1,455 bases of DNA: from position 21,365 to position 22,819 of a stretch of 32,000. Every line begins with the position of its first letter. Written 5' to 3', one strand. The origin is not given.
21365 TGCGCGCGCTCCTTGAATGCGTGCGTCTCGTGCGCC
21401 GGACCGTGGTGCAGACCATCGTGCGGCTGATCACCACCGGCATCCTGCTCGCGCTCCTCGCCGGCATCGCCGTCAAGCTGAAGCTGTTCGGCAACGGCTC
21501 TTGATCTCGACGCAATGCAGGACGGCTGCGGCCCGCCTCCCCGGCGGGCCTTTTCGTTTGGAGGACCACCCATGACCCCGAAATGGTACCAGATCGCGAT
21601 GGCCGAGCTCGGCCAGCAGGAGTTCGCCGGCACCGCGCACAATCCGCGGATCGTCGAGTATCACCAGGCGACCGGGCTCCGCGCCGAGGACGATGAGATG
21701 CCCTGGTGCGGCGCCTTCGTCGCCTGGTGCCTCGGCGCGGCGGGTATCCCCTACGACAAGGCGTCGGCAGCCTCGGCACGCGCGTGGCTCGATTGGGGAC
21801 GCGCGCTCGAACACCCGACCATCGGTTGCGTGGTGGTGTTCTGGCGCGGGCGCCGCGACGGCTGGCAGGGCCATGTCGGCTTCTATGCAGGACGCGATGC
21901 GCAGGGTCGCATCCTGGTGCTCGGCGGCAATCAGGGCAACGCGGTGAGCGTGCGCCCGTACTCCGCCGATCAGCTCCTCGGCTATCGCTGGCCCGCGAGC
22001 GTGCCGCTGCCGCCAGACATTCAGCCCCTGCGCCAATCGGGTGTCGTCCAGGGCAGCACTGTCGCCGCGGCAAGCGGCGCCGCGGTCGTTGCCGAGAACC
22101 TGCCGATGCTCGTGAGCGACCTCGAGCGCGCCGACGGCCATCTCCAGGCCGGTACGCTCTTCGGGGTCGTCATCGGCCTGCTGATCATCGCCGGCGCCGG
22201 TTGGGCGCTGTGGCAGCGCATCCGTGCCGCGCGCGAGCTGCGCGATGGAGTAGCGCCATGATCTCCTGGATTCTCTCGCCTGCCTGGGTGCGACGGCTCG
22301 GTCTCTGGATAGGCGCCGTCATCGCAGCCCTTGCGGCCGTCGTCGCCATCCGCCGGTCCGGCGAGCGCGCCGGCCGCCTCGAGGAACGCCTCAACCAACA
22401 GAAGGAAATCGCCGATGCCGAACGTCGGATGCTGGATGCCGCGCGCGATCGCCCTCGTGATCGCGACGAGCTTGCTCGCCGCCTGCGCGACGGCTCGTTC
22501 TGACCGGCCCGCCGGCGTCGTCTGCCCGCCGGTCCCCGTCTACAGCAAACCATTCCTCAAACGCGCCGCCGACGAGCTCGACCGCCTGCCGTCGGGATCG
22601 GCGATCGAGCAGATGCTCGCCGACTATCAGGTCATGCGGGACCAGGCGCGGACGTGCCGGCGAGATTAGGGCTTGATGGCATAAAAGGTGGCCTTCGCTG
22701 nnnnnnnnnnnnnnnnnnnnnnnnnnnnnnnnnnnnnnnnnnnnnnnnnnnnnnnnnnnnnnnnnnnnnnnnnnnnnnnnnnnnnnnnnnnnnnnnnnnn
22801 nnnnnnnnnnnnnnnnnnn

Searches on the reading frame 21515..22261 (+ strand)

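Call 31: search_protein_families(library=pfam, proteins=[window:21515-22261:+], max_evalue=0.001)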
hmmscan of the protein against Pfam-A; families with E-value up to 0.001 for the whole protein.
window:21515-22261:+ (248 aa): 1 family
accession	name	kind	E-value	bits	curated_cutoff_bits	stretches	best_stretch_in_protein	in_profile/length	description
PF05257.22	CHAP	-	1.2e-07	32.5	26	1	59-139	3-81/81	CHAP domain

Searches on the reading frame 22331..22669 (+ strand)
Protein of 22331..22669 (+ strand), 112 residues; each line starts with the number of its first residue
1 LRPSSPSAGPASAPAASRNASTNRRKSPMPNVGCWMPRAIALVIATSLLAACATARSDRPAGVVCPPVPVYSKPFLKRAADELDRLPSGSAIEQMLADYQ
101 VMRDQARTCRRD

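Call 31: search_protein_families(library=pfam, proteins=[window:22331-22669:+], max_evalue=0.001)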
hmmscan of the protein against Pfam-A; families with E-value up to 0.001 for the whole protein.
window:22331-22669:+ (112 aa): 0 families

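Call 86: search_protein_families(library=phrogs, proteins=[window:22331-22669:+], max_evalue=0.001)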
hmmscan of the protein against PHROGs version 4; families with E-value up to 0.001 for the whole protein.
window:22331-22669:+ (112 aa): 1 family
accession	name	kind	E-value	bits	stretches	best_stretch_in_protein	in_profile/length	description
phrog_26778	-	unknown function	2.1e-18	67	1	48-110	5-65/65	-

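Call 97: search_protein_families(library=padloc, proteins=[window:22331-22669:+], max_evalue=0.001)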
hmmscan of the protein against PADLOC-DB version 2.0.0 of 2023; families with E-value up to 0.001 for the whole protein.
window:22331-22669:+ (112 aa): 0 families
